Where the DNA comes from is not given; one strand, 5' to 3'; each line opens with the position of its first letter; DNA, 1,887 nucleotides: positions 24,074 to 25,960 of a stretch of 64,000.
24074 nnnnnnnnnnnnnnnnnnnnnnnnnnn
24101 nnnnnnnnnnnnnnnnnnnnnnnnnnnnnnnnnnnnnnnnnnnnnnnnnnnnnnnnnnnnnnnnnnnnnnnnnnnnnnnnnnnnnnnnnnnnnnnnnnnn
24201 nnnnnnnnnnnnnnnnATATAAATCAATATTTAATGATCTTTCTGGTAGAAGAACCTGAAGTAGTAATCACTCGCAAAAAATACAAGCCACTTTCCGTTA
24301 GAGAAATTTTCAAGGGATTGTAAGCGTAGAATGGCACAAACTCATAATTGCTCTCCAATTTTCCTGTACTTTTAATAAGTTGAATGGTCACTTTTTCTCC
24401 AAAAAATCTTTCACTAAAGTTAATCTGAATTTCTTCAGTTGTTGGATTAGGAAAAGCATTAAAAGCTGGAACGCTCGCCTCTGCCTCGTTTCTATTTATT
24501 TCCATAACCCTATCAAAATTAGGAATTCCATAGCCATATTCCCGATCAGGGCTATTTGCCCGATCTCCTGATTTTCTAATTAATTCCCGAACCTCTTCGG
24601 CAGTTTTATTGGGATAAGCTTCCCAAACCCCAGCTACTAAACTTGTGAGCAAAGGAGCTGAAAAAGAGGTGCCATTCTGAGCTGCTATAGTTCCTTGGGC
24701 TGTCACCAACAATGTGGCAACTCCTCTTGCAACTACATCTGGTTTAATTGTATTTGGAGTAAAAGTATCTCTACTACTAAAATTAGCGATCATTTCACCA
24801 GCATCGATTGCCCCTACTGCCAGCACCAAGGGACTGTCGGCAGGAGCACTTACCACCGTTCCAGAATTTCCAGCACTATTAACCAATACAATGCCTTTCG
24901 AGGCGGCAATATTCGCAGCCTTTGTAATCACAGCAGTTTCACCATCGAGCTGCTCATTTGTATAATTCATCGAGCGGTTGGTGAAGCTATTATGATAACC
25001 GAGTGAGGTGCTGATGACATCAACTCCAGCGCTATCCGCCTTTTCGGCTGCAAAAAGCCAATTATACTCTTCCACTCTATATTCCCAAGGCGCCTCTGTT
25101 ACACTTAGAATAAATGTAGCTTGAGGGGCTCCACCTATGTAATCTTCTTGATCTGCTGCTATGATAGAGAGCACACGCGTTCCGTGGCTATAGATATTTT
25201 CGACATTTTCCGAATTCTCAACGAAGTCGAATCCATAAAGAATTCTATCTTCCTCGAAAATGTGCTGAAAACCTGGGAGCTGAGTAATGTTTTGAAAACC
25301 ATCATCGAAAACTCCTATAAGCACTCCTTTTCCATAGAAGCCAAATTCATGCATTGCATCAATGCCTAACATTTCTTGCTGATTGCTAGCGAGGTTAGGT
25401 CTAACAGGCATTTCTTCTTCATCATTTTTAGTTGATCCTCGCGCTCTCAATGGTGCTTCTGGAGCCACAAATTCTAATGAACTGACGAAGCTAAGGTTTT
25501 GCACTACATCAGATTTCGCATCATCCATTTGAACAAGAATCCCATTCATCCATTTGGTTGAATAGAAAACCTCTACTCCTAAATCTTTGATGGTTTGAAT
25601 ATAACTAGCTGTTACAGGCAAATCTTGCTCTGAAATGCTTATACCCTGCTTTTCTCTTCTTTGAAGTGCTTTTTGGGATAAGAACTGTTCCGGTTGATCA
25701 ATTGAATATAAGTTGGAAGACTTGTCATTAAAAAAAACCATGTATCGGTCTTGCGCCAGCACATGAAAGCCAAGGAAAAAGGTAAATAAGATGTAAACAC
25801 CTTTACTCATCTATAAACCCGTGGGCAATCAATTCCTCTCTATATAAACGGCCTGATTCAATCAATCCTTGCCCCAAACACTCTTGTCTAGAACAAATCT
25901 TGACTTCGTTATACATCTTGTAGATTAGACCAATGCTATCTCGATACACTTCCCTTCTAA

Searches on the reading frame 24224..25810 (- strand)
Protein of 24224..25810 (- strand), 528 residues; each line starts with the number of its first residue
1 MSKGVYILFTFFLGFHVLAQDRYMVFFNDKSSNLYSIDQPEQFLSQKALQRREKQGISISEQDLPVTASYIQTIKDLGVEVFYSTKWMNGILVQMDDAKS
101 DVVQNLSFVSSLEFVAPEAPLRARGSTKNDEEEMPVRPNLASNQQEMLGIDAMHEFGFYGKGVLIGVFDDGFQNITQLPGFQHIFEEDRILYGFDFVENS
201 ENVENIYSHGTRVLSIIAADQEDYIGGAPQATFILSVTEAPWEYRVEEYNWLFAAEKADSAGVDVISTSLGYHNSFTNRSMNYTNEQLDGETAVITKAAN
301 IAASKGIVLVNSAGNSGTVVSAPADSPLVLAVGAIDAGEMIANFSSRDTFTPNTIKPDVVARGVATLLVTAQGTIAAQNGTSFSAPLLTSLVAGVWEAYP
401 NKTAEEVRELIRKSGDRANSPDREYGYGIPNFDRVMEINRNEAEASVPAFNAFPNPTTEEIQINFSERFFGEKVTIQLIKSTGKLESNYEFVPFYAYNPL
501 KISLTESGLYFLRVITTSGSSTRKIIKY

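Call 9: search_protein_families(library=pfam, proteins=[window:24224-25810:-])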
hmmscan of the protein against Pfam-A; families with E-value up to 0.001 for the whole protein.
window:24224-25810:- (528 aa): 2 families
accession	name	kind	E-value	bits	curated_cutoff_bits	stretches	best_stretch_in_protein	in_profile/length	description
PF00082.27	Peptidase_S8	-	6.6e-36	124.5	21.8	1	160-428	1-288/288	Subtilase family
PF18962.6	Por_Secre_tail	-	1.4e-08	35.4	27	1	453-526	2-74/75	Secretion system C-terminal sorting domain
